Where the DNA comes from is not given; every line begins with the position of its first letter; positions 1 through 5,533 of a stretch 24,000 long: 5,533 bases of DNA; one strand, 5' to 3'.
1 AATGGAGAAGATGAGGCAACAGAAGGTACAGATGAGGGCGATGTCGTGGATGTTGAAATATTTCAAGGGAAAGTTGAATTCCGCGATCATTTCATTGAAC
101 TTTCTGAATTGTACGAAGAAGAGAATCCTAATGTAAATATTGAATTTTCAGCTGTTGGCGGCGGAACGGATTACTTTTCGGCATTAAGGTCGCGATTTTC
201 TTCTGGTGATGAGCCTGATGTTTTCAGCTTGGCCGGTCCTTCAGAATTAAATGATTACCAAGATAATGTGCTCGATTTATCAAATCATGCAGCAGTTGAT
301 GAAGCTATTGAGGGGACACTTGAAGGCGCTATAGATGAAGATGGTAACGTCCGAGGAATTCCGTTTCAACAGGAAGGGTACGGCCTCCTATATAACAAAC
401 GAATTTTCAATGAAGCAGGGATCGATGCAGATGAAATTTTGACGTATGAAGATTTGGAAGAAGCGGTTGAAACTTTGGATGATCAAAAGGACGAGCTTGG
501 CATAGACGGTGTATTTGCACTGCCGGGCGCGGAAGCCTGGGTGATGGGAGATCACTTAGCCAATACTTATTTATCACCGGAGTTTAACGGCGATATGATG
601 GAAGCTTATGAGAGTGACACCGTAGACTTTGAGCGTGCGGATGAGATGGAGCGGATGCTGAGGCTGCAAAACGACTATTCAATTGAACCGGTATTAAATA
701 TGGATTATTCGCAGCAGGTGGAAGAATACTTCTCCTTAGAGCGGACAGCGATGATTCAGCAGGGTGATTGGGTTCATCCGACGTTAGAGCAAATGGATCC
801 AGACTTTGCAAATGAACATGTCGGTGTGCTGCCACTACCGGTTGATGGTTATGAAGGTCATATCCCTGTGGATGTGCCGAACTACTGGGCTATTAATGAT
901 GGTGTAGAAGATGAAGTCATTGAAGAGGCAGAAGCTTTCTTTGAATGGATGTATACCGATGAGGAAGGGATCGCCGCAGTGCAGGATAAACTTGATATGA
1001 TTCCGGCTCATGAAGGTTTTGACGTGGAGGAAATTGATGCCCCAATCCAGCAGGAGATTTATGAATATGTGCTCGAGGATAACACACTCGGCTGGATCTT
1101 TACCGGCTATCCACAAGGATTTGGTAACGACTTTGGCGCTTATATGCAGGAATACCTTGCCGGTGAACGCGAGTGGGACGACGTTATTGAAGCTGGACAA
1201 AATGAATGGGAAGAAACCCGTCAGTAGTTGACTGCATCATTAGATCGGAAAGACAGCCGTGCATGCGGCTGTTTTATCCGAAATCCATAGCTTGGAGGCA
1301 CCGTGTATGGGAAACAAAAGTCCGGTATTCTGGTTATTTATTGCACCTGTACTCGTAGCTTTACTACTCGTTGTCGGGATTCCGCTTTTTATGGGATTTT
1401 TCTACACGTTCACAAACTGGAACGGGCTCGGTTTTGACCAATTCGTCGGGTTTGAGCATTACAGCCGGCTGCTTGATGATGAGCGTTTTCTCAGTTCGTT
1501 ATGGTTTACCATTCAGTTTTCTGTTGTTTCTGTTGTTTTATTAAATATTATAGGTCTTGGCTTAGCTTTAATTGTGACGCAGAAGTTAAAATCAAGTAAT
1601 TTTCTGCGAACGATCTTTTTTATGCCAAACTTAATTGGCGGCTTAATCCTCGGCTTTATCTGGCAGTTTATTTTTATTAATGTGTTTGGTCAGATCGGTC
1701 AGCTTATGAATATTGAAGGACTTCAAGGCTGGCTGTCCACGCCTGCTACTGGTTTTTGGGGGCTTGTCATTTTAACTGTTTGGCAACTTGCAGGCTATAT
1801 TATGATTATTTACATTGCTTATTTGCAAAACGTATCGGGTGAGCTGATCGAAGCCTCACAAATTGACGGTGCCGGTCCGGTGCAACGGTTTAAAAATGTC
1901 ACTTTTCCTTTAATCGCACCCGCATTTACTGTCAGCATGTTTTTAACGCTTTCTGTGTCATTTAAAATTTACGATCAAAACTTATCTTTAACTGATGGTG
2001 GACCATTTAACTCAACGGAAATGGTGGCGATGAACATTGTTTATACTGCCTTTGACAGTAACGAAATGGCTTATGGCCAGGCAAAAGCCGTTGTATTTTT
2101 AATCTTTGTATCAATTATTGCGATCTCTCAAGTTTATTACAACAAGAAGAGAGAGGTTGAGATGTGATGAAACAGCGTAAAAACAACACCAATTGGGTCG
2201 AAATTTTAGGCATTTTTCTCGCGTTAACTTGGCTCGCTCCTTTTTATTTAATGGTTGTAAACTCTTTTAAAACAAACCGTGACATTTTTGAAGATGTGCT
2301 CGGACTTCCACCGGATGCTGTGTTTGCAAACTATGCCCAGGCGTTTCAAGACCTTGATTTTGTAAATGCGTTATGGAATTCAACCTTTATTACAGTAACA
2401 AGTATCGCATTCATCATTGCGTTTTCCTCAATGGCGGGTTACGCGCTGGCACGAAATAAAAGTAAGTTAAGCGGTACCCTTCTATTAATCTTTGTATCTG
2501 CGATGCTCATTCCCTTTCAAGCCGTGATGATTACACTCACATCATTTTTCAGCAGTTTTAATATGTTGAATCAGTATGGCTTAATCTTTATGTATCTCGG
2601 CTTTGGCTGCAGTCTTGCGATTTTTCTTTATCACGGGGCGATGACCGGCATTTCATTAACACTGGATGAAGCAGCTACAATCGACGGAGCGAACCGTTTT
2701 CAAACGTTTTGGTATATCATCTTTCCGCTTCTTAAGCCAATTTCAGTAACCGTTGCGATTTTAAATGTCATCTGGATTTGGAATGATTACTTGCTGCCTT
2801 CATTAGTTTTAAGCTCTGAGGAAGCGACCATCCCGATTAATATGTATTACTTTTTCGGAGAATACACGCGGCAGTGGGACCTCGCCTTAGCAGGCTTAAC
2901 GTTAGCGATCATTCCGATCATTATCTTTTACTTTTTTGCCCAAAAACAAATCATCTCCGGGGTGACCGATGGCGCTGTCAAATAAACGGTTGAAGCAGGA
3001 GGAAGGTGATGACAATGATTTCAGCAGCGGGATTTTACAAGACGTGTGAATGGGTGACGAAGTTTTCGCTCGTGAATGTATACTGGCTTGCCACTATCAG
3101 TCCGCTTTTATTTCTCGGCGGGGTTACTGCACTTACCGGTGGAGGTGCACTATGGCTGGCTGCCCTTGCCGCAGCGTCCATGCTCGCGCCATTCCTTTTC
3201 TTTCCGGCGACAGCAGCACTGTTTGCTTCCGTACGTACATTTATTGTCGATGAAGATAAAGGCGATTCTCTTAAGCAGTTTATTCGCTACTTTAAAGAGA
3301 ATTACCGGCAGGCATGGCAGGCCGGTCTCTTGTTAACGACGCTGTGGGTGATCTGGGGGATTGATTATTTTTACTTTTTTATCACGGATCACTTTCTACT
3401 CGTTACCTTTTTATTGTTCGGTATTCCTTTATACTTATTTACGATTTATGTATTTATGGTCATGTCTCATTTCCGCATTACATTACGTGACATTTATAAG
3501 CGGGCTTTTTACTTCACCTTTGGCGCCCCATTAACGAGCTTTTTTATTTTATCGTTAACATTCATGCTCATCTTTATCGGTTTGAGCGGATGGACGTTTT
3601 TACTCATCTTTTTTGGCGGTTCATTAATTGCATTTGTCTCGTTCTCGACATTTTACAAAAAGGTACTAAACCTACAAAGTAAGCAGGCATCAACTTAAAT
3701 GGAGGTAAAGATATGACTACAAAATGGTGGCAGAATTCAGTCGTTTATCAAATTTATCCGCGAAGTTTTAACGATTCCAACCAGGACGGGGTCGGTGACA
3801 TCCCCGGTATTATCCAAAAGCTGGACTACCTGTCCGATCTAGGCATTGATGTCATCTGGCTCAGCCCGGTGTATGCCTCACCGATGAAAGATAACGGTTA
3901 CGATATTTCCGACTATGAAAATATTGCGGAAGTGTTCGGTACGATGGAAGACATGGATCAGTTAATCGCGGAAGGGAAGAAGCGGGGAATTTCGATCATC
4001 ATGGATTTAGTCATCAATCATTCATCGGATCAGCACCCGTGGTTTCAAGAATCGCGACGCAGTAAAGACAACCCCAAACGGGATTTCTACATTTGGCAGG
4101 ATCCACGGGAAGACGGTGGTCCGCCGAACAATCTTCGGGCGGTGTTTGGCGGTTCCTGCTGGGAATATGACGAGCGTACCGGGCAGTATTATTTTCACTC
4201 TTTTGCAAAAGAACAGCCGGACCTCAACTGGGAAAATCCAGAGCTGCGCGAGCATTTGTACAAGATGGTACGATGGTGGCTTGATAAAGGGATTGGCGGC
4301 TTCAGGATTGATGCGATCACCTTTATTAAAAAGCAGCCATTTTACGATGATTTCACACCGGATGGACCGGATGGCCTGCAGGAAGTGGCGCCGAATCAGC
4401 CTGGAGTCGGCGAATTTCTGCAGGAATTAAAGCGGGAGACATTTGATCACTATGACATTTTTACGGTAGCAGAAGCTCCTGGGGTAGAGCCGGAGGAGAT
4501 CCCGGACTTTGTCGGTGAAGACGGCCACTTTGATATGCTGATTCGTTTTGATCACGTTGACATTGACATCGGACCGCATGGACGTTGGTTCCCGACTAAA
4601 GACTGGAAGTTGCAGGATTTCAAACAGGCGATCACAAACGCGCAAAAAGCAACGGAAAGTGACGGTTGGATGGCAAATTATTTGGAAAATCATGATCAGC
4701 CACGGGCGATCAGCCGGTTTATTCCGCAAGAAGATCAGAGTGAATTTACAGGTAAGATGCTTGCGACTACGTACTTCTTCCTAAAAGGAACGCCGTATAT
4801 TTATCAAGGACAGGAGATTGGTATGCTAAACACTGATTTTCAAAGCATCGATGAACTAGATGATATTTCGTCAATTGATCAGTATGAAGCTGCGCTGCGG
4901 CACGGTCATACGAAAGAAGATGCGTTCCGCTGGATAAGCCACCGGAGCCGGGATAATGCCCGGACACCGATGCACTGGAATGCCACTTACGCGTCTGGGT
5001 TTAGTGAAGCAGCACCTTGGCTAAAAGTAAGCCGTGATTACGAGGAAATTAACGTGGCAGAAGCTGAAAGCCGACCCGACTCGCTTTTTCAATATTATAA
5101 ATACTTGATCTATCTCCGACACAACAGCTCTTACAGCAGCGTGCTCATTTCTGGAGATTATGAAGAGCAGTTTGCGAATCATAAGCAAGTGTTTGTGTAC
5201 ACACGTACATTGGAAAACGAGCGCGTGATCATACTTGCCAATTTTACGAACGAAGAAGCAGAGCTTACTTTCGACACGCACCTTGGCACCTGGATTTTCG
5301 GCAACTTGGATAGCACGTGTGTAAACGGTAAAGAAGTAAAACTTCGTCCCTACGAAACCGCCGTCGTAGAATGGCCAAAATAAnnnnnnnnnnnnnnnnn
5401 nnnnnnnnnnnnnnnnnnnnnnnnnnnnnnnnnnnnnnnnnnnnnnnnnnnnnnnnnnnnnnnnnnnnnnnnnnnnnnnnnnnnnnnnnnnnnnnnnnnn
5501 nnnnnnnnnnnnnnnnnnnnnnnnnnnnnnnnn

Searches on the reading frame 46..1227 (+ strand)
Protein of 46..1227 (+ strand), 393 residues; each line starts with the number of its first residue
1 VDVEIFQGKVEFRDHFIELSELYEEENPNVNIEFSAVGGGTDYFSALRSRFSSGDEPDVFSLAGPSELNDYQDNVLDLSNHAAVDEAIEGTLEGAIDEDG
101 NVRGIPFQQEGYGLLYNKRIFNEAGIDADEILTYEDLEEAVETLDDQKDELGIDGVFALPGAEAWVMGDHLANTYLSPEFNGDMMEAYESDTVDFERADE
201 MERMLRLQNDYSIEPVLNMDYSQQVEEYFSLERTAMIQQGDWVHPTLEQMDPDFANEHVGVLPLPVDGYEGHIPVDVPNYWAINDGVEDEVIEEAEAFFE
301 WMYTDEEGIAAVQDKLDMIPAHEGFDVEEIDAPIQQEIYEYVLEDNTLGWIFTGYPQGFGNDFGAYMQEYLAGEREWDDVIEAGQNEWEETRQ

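Call 89: search_protein_families(library=pfam, proteins=[window:46-1227:+], max_evalue=0.00001)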
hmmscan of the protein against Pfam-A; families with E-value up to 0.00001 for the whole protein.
window:46-1227:+ (393 aa): 2 families
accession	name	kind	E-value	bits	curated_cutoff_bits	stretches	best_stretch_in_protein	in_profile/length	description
PF01547.30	SBP_bac_1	-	3.5e-31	109.8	26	1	21-307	15-305/307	Bacterial extracellular solute-binding protein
PF13416.11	SBP_bac_8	-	7.7e-17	62.4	27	1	22-322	5-262/279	Bacterial extracellular solute-binding protein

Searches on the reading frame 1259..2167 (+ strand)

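Call 89: search_protein_families(library=pfam, proteins=[window:1259-2167:+], max_evalue=0.00001)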
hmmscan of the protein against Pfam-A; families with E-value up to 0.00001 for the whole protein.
window:1259-2167:+ (302 aa): 1 family
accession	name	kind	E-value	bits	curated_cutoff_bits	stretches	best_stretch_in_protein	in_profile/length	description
PF00528.27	BPD_transp_1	-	3.5e-18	66.4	26.4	1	99-297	5-181/184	Binding-protein-dependent transport system inner membrane component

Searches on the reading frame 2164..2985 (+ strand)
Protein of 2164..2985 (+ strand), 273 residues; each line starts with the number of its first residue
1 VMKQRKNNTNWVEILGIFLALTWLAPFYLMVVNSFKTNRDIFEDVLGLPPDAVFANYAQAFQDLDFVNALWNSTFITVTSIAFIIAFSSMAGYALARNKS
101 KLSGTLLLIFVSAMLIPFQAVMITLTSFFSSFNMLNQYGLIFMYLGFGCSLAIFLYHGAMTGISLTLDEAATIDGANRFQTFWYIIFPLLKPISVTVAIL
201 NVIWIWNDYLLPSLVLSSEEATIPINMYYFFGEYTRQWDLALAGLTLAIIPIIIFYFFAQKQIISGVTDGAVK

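Call 89: search_protein_families(library=pfam, proteins=[window:2164-2985:+], max_evalue=0.00001)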
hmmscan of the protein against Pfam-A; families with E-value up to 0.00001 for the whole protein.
window:2164-2985:+ (273 aa): 1 family
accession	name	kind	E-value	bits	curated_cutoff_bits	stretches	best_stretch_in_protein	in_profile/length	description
PF00528.27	BPD_transp_1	-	2.3e-19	70.3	26.4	1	90-264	3-179/184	Binding-protein-dependent transport system inner membrane component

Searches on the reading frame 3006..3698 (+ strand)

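Call 89: search_protein_families(library=pfam, proteins=[window:3006-3698:+], max_evalue=0.00001)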
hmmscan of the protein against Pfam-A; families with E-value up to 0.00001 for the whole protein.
window:3006-3698:+ (230 aa): 1 family
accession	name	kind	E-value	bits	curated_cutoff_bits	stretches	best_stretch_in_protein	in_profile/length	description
PF04854.19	DUF624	-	5.7e-13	49.3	24.2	1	22-121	3-77/77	Protein of unknown function, DUF624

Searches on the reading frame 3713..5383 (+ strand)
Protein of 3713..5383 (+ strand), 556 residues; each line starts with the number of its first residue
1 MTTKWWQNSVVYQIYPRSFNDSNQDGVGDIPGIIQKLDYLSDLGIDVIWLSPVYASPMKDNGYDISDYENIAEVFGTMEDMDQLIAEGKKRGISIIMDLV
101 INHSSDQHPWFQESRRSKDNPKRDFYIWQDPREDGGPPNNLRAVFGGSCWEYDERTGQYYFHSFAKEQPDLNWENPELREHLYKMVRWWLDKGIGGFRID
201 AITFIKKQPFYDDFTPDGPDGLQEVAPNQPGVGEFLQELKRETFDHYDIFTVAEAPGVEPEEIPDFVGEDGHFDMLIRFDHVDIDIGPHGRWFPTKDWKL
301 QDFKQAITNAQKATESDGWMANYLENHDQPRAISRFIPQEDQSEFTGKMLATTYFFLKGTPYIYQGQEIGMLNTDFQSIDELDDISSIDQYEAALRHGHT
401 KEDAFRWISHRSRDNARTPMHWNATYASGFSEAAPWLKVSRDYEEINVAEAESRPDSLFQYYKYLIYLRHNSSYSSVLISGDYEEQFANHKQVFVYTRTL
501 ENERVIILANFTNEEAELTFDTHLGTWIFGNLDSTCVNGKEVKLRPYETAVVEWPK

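Call 37: find_related_loci(query=window:3713-5383:+, collection=genome_contigs, flank=10000)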
Query window:3713-5383:+ (556 aa) in genome_contigs; peptide patterns used: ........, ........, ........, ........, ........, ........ (x = any residue, [..] = any of these).
600 stretches matched a pattern (row limit reached: there are more); 590 encode a relative of the query (tblastn E <= 1e-3); the best 80 are kept; 80 distinct loci.
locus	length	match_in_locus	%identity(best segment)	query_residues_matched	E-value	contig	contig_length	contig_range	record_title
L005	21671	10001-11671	44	1-553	1e-154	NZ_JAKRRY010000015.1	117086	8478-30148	Vibrio qingdaonensis strain ZSDZ65 15, whole genome shotgun sequence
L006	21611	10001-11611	44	6-551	7e-147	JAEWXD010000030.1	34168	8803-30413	MAG: Bacillota bacterium isolate OH_SFB_122 k127_12959, whole genome shotgun sequence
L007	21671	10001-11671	37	1-552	1e-118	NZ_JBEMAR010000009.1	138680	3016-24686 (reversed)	MAG: Carnobacterium sp. isolate 233_Win.3 NODE_17_length_138680_cov_33.472664, whole genome shotgun sequence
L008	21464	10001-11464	39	5-520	3e-117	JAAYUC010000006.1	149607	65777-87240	MAG: Chloroflexota bacterium isolate AS27yjCOA_130 15481_AS27, whole genome shotgun sequence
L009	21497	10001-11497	38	5-544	5e-115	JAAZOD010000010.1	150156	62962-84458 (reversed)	MAG: Pelolinea sp. isolate AS27yjCOA_25 69586_AS27, whole genome shotgun sequence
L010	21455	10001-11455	40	4-516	1e-113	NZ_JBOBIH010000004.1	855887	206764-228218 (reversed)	Dyadobacter sp. BHUBP1 4, whole genome shotgun sequence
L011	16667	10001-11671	37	4-553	2e-113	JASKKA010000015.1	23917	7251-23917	MAG: Trichococcus sp. isolate DJKA47_F11_bin.17 scaffold_572, whole genome shotgun sequence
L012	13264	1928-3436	37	2-527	1e-112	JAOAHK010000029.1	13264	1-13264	MAG: Anaerolineales bacterium isolate SKW59 NODE_29_length_13264_cov_1.865484, whole genome shotgun sequence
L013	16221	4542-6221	47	1-551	8e-160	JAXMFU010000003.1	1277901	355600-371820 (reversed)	MAG: Candidatus Competibacteraceae bacterium isolate STL-PRO95 C1.169.fa-3, whole genome shotgun sequence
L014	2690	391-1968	38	1-552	5e-116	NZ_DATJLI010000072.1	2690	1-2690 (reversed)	MAG: Sphingomonas sp. isolate SMAG_U15615 k141_226915, whole genome shotgun sequence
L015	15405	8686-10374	37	3-553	3e-111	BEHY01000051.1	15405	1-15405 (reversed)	Candidatus Thermoflexus japonica DNA, contig: NODE_1094_51, isolate: HRbin22, whole genome shotgun sequence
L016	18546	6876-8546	36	1-552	5e-111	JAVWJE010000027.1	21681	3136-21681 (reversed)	MAG: Carnobacterium sp. isolate CGS1Y3-bin15 NODE_1726_length_21681_cov_5.756404, whole genome shotgun sequence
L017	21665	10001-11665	38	4-553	2e-110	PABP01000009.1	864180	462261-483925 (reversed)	MAG: Anaerolineaceae bacterium isolate NAT117 MHASMcontig_911860, whole genome shotgun sequence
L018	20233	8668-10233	37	5-552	3e-107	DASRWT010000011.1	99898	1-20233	MAG TPA_asm: Candidatus Nitrosocosmicus sp. isolate SMAG_U11285 k141_613970, whole genome shotgun sequence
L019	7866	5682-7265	37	2-553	3e-107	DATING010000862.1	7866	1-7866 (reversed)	MAG TPA_asm: Longimicrobium sp. isolate SMAG_U15790 k141_2222483, whole genome shotgun sequence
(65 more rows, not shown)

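Call 89: search_protein_families(library=pfam, proteins=[window:3713-5383:+], max_evalue=0.00001)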
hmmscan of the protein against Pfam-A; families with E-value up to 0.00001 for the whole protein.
window:3713-5383:+ (556 aa): 3 families
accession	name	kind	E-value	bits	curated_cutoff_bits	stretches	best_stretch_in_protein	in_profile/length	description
PF00128.31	Alpha-amylase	-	2e-145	485.9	22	1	13-472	1-440/446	Alpha amylase, catalytic domain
PF23915.1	SusG_C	-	4.9e-09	36.8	27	1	493-551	1-62/62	Alpha-amylase SusG C-terminal domain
PF16657.11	Malt_amylase_C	-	6.6e-07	29.7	27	1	481-548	1-72/75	Maltogenic Amylase, C-terminal domain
